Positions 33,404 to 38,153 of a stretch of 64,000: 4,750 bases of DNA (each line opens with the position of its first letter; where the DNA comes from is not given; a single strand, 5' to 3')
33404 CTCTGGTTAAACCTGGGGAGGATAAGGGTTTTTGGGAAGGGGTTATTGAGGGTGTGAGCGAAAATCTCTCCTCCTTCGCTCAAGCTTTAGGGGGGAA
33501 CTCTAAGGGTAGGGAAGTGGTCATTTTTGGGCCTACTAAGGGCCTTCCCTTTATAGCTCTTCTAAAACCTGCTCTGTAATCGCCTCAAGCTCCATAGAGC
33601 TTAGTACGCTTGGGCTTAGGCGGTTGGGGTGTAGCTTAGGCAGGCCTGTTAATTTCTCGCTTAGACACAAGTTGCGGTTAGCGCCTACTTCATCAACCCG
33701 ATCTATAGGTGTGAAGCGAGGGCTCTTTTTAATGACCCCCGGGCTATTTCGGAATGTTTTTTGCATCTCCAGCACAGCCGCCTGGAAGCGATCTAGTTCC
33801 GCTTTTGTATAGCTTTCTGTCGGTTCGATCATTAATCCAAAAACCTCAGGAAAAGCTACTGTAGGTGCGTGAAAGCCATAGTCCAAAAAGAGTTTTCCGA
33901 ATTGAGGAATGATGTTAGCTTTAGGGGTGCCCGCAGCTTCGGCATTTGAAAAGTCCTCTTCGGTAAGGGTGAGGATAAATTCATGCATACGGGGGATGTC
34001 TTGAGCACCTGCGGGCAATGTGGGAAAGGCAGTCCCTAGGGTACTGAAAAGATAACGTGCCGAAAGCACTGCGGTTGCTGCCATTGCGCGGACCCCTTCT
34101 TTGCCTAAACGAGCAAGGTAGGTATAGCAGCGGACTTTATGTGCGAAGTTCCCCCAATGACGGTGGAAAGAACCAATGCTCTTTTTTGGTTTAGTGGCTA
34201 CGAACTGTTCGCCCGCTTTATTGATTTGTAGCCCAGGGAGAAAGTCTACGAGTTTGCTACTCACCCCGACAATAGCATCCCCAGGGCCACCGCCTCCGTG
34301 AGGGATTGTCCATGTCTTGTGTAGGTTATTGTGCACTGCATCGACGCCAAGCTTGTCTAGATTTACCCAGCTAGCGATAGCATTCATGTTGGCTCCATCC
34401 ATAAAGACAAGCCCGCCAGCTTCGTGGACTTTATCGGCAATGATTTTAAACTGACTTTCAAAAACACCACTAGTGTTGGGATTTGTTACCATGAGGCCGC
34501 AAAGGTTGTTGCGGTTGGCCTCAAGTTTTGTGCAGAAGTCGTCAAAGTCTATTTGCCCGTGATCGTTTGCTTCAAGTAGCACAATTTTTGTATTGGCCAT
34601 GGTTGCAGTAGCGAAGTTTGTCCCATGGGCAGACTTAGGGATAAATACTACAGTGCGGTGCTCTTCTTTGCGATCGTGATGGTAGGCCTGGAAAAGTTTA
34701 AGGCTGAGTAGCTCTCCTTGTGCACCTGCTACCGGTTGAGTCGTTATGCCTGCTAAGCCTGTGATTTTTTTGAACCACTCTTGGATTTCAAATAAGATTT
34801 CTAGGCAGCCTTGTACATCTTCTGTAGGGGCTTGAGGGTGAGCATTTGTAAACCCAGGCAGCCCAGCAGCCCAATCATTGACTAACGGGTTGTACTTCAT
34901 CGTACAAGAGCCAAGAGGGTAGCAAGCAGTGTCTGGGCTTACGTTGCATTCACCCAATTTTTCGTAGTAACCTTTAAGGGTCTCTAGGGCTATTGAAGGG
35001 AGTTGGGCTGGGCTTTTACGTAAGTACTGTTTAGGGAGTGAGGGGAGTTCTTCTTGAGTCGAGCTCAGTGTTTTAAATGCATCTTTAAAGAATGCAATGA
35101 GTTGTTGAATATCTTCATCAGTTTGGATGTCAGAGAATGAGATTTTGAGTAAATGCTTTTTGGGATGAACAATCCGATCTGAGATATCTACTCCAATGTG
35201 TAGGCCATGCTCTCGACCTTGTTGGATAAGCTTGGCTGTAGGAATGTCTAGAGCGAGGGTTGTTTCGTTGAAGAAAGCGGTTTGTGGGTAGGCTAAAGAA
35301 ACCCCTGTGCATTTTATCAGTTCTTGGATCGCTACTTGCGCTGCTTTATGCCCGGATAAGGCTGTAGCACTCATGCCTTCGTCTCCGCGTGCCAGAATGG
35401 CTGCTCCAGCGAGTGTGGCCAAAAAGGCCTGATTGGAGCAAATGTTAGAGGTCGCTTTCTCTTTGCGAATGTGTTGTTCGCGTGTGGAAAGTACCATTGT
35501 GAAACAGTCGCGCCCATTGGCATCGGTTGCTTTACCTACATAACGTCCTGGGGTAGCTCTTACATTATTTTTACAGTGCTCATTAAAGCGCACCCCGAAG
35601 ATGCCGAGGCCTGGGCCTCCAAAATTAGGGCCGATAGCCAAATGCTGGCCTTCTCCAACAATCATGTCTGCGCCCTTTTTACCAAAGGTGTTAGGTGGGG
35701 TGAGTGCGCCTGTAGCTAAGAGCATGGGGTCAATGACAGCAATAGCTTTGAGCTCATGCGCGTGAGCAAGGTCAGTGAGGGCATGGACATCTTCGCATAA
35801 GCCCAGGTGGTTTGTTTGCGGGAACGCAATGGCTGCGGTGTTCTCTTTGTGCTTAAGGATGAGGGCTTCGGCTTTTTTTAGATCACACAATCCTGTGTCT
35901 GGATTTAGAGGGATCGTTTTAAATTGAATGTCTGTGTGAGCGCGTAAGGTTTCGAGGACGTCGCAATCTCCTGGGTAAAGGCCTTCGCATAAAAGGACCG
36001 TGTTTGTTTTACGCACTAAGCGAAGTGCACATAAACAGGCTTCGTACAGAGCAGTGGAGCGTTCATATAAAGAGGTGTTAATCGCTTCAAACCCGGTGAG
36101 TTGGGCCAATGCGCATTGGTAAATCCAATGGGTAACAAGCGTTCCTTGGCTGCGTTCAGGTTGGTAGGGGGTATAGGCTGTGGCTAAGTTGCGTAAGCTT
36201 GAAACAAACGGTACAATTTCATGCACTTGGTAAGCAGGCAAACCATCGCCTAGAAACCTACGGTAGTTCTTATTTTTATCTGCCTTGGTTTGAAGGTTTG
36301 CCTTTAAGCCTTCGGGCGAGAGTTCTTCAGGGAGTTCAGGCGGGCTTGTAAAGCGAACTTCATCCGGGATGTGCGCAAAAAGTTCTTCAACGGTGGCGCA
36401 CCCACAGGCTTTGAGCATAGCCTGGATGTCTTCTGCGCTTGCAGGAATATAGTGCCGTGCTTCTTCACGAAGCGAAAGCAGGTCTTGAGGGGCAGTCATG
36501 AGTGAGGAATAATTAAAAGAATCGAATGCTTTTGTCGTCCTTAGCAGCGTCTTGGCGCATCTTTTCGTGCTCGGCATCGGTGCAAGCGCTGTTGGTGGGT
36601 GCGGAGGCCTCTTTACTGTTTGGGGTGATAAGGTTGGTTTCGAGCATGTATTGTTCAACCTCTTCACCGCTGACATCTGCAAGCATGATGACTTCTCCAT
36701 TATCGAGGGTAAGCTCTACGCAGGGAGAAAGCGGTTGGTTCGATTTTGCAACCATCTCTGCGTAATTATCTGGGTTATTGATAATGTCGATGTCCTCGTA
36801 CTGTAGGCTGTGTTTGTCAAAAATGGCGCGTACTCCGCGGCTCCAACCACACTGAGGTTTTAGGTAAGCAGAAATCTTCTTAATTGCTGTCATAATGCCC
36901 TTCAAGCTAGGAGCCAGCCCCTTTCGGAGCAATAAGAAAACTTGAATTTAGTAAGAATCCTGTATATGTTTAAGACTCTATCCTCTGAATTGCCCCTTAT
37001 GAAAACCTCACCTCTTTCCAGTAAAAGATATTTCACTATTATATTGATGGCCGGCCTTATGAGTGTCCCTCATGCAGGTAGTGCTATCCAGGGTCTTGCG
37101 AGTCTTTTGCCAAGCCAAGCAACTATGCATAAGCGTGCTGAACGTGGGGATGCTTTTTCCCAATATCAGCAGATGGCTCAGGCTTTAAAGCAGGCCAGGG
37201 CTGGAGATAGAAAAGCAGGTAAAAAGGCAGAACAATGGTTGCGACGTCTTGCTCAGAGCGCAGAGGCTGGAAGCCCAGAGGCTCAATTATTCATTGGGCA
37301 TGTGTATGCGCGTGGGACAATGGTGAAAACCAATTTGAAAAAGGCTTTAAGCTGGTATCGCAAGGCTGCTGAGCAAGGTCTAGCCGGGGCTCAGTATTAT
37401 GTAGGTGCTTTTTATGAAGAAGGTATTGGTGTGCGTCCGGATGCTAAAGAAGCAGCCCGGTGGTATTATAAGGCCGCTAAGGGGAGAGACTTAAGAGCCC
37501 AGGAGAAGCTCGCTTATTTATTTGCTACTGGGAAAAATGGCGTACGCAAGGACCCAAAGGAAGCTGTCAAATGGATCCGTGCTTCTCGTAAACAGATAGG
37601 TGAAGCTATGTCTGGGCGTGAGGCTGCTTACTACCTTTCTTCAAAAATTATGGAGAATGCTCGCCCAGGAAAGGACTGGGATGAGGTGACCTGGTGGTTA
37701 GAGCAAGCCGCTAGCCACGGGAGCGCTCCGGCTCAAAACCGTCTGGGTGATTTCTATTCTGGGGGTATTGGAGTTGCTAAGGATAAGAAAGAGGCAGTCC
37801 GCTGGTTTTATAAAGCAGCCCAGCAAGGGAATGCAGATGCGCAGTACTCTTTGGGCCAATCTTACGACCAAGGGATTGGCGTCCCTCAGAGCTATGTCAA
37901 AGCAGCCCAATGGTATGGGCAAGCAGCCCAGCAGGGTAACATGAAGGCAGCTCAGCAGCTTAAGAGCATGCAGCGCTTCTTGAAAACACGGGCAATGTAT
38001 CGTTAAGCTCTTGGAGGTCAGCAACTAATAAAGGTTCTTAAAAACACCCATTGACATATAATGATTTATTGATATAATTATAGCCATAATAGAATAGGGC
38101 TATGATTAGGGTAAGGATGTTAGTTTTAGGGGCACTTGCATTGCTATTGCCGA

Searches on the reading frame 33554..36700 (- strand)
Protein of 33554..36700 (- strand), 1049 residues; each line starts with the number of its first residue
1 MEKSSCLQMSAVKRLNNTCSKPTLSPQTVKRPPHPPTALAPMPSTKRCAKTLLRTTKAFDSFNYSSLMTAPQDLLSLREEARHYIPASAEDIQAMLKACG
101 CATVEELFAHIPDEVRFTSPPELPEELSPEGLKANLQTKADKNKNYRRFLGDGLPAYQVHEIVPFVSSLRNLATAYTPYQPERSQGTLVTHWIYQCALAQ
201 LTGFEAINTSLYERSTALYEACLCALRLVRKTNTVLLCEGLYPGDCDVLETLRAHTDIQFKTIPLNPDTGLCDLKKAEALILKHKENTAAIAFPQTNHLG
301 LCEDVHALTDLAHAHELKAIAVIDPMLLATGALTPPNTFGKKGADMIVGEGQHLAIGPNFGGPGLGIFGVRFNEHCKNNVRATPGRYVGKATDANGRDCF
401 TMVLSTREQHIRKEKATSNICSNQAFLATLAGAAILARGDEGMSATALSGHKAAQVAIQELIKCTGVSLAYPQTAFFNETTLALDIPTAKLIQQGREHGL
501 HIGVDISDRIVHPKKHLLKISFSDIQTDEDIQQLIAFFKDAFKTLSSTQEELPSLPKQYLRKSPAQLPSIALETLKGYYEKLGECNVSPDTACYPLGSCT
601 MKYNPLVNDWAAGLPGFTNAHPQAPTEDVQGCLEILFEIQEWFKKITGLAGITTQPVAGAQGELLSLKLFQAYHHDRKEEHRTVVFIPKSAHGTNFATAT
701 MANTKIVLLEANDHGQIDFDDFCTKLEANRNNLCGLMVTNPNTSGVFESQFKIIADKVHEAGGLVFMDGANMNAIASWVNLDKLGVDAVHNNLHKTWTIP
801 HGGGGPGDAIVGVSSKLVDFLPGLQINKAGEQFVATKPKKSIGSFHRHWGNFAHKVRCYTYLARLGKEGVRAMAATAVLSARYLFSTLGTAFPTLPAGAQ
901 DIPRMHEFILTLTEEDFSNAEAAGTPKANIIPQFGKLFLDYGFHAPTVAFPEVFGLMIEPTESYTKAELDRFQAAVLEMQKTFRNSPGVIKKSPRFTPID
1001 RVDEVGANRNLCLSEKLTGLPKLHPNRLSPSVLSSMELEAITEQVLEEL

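Call 62: search_protein_families(library=pfam, proteins=[window:33554-36700:-], max_evalue=0.0001)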
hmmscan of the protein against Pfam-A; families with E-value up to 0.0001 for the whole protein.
window:33554-36700:- (1049 aa): 2 families
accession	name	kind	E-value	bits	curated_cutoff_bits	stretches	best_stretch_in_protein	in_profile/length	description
PF02347.22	GDC-P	-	5.4e-87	292.9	26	2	83-538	2-429/429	Glycine cleavage system P-protein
PF21478.3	GcvP2_C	-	9.5e-18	64.7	27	1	875-982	3-101/122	Glycine dehydrogenase, C-terminal domain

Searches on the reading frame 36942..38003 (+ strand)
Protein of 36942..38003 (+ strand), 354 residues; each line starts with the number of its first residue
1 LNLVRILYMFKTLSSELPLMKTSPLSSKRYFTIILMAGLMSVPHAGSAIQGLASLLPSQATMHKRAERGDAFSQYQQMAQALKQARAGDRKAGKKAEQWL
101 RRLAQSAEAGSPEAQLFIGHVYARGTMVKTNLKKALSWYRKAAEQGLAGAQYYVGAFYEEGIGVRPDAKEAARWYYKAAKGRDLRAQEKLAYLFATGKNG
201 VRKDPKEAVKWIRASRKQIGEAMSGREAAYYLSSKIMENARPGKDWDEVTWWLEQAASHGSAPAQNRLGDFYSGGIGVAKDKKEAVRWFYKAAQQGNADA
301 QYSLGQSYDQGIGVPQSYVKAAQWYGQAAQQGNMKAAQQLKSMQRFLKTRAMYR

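Call 62: search_protein_families(library=pfam, proteins=[window:36942-38003:+], max_evalue=0.0001)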
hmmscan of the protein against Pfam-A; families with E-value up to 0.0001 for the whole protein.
window:36942-38003:+ (354 aa): 2 families
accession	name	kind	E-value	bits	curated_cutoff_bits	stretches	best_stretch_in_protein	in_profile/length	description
PF08238.18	Sel1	-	1.2e-43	146.4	30.7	4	262-297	1-36/36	Sel1 repeat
PF20308.4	TPR-S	-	6.9e-05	23.8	27.6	0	74-149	20-89/102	Tetratricopeptide Repeats-Sensor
